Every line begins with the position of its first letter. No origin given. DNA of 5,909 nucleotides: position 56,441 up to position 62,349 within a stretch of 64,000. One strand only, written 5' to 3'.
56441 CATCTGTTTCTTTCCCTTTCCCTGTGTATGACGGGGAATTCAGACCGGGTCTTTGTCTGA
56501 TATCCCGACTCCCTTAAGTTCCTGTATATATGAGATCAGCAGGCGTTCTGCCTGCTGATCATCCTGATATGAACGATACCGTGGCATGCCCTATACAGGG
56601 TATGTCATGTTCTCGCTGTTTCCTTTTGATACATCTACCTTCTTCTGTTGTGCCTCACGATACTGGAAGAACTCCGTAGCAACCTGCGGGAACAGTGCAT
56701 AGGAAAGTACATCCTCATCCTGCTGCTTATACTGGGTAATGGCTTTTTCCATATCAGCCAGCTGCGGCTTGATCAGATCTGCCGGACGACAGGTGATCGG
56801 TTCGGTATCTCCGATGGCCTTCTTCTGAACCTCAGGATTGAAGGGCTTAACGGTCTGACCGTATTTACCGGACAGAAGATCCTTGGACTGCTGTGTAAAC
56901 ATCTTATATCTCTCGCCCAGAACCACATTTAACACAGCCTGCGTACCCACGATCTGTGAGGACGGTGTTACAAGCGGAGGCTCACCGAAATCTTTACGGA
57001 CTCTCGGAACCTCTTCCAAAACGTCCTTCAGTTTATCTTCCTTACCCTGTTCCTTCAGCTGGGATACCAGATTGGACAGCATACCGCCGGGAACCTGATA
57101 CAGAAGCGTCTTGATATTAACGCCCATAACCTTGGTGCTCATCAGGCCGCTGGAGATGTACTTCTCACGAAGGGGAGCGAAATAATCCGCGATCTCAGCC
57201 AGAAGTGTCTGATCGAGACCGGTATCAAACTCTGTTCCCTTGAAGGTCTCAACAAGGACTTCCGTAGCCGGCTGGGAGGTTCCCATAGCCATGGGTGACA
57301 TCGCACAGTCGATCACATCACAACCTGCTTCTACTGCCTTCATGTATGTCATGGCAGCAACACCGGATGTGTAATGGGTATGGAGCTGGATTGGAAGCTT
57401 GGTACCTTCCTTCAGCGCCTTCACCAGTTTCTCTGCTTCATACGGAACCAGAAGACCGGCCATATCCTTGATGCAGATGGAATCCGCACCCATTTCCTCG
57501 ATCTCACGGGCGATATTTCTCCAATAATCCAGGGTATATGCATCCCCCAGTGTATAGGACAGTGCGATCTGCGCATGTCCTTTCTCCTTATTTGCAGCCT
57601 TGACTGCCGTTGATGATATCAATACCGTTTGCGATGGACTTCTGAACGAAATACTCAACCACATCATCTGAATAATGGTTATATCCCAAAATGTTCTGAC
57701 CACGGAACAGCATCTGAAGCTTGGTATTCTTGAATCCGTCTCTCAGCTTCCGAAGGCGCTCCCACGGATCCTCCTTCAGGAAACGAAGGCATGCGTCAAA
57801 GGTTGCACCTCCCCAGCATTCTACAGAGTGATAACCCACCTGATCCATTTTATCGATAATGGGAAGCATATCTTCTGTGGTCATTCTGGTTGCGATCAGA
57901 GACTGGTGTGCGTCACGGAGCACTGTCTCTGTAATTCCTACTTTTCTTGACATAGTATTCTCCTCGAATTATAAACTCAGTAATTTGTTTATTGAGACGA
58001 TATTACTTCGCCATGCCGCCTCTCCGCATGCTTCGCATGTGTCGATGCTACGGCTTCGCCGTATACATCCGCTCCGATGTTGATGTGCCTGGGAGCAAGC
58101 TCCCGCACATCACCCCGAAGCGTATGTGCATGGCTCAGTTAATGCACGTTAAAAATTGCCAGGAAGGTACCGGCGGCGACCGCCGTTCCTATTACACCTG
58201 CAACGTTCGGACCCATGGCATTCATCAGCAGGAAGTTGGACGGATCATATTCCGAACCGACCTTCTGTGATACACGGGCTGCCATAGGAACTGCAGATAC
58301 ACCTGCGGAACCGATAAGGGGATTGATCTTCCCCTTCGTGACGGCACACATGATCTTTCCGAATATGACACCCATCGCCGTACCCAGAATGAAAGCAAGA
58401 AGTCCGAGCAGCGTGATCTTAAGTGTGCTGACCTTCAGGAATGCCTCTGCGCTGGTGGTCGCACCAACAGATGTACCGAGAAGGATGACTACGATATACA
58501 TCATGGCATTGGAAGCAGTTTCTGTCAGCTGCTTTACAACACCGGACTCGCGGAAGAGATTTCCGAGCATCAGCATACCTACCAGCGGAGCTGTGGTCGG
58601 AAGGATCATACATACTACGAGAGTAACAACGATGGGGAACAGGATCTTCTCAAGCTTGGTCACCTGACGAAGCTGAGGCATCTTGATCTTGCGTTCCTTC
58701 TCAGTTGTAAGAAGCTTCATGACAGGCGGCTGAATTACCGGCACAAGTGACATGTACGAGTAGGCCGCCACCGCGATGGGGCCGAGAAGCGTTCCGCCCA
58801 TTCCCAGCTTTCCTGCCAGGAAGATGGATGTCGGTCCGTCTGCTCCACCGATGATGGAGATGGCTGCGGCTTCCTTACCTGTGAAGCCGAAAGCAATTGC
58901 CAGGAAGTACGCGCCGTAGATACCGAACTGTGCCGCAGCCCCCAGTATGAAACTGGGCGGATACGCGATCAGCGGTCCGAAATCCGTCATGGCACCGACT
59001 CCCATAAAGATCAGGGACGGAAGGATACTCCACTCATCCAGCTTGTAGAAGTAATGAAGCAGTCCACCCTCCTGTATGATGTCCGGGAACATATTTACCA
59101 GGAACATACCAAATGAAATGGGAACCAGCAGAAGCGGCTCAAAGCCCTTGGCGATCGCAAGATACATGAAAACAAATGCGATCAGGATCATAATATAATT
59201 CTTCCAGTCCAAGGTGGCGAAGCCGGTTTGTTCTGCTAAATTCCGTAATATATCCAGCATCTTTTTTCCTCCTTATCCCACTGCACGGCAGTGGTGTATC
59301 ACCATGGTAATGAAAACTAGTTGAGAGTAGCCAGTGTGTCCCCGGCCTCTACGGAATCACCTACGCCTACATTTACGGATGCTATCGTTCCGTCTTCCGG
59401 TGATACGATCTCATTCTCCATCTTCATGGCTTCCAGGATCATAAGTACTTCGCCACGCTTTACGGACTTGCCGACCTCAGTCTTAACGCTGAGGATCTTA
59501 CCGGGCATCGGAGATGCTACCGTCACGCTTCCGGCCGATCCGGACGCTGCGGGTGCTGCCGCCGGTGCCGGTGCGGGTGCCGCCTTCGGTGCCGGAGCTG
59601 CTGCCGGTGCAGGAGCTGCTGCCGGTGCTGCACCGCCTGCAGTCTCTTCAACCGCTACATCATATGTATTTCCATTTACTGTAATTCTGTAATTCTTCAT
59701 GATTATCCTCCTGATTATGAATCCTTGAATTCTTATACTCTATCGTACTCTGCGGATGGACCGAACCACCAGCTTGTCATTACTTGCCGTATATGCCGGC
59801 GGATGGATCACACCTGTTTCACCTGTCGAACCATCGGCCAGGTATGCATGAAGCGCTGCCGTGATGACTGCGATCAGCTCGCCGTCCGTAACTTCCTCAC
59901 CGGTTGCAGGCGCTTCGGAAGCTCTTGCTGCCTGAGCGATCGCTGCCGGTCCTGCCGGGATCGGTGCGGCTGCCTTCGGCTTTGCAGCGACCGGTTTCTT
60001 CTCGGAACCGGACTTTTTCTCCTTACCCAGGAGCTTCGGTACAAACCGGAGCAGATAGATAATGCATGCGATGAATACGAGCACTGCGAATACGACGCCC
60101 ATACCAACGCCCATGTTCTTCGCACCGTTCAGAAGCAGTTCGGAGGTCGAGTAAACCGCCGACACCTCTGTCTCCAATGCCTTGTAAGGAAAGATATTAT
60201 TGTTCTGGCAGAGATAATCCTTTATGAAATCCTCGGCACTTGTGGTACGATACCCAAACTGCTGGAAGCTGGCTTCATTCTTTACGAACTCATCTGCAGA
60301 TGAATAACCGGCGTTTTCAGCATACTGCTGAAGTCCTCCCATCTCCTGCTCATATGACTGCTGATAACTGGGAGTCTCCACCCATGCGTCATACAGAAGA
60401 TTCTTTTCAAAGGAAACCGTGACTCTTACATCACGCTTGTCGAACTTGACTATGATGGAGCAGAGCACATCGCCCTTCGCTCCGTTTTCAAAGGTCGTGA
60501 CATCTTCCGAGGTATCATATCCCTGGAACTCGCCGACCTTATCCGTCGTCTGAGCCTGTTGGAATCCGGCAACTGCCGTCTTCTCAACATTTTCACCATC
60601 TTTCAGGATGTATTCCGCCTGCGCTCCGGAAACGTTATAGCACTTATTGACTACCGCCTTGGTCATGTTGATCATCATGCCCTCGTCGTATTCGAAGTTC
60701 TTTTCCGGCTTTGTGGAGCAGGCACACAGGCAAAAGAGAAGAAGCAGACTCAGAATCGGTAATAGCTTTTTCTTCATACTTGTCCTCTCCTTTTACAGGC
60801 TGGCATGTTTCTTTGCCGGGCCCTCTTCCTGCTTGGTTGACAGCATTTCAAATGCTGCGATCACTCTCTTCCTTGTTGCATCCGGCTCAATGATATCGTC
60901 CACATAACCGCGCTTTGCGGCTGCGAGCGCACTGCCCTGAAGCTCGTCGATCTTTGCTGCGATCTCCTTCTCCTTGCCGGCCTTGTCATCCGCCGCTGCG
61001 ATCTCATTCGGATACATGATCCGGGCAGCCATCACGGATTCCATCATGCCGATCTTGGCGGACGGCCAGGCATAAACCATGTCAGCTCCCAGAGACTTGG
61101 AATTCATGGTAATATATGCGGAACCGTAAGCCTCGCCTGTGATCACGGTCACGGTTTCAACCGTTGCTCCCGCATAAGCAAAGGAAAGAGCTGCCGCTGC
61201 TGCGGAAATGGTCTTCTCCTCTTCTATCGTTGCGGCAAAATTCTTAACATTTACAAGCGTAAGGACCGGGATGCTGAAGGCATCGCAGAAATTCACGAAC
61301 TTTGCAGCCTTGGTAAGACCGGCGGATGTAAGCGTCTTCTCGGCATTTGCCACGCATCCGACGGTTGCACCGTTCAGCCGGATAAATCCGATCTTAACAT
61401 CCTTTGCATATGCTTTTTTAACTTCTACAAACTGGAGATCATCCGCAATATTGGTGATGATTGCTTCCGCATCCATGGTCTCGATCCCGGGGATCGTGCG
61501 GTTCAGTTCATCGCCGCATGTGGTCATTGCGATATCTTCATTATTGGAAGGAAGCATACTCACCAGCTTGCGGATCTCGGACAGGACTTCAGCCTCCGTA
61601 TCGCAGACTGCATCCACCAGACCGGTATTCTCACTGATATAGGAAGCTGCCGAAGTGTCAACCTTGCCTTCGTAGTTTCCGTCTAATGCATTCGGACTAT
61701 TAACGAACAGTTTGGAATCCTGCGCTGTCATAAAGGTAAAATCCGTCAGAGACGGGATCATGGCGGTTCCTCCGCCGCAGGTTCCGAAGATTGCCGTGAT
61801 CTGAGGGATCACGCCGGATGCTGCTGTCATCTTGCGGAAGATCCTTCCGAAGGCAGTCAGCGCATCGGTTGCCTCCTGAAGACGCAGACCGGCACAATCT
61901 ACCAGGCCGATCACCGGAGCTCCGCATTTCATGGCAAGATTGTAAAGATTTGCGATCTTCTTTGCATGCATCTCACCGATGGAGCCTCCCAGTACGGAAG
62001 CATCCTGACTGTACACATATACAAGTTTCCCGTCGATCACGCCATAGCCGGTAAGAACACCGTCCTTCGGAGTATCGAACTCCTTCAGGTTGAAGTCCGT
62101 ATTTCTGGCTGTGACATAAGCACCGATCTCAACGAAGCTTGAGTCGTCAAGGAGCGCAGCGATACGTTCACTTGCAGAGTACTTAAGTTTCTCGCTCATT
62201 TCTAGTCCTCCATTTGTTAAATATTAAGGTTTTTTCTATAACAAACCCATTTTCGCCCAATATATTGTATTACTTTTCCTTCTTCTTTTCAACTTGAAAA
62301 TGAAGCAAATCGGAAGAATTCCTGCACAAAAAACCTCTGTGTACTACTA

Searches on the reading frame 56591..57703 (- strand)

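Call 53: search_protein_families(library=pfam, proteins=[window:56591-57703:-], max_evalue=0.01)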
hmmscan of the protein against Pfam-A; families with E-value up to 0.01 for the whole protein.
window:56591-57703:- (370 aa): 3 families
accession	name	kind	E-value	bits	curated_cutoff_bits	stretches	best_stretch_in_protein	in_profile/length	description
PF02436.23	PYC_OADA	-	4.1e-56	190.3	27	1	201-358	3-170/201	Conserved carboxylase domain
PF00682.25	HMGL-like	-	3.1e-14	53.4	29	1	18-173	102-258/260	HMGL-like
PF01702.25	TGT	-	0.0052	16.3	26.3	1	43-136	168-258/357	Queuine tRNA-ribosyltransferase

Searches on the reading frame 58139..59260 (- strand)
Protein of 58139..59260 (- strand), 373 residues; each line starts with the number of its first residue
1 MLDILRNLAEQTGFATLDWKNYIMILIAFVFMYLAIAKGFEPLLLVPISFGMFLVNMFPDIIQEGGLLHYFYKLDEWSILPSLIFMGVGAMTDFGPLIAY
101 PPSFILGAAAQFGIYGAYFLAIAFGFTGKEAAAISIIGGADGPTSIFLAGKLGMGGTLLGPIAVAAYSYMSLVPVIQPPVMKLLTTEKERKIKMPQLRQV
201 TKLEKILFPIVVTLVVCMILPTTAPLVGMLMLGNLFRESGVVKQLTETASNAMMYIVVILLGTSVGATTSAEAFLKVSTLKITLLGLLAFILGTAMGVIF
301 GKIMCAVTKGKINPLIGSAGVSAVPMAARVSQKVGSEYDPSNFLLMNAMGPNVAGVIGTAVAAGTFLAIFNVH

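Call 53: search_protein_families(library=pfam, proteins=[window:58139-59260:-], max_evalue=0.01)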
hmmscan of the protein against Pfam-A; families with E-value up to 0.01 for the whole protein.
window:58139-59260:- (373 aa): 1 family
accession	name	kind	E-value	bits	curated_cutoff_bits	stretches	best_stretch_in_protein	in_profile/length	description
PF03977.18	OAD_beta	-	4.1e-150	500.1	31.6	1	21-370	2-349/349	Na+-transporting oxaloacetate decarboxylase beta subunit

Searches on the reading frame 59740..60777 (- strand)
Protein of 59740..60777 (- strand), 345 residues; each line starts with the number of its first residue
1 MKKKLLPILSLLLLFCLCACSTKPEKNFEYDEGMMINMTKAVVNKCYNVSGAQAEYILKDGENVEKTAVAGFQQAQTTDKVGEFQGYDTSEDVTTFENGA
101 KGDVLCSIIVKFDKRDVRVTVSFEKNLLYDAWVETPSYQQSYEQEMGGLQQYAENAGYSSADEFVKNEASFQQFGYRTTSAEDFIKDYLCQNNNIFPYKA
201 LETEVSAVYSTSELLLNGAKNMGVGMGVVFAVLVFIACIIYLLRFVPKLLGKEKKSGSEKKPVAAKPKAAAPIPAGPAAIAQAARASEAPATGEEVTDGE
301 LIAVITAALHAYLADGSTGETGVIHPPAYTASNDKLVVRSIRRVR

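Call 53: search_protein_families(library=pfam, proteins=[window:59740-60777:-], max_evalue=0.01)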
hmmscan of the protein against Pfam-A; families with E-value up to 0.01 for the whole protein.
window:59740-60777:- (345 aa): 1 family
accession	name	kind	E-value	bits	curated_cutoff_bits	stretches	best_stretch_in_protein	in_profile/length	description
PF04277.18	OAD_gamma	-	7.3e-18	65.5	27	1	217-312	2-75/76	Oxaloacetate decarboxylase, gamma chain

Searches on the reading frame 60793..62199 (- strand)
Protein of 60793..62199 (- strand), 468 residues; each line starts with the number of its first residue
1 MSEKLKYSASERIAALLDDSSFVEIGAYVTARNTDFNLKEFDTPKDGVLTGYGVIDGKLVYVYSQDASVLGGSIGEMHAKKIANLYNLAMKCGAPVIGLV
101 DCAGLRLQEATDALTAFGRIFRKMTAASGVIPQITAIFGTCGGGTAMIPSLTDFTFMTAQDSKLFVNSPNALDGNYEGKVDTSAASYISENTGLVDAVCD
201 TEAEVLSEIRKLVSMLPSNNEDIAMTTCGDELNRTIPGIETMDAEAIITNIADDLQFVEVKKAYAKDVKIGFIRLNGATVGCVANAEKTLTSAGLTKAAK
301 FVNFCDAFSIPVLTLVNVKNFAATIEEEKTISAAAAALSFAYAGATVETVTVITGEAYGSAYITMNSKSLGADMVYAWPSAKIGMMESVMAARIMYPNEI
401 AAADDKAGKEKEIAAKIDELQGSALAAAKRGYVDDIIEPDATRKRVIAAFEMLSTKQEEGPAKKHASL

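Call 53: search_protein_families(library=pfam, proteins=[window:60793-62199:-], max_evalue=0.01)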
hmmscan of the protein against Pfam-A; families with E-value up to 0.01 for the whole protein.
window:60793-62199:- (468 aa): 3 families
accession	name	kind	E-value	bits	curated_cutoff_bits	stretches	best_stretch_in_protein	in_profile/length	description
PF01039.27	Carboxyl_trans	-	4e-106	356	22.3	1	9-466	10-491/493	Carboxyl transferase domain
PF03255.19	ACCA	-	1.3e-06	28.2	23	1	293-358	131-197/310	Acetyl co-enzyme A carboxylase carboxyltransferase-like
PF06833.16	MdcE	-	0.0026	17.9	32.7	1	310-420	28-138/196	Malonate decarboxylase gamma subunit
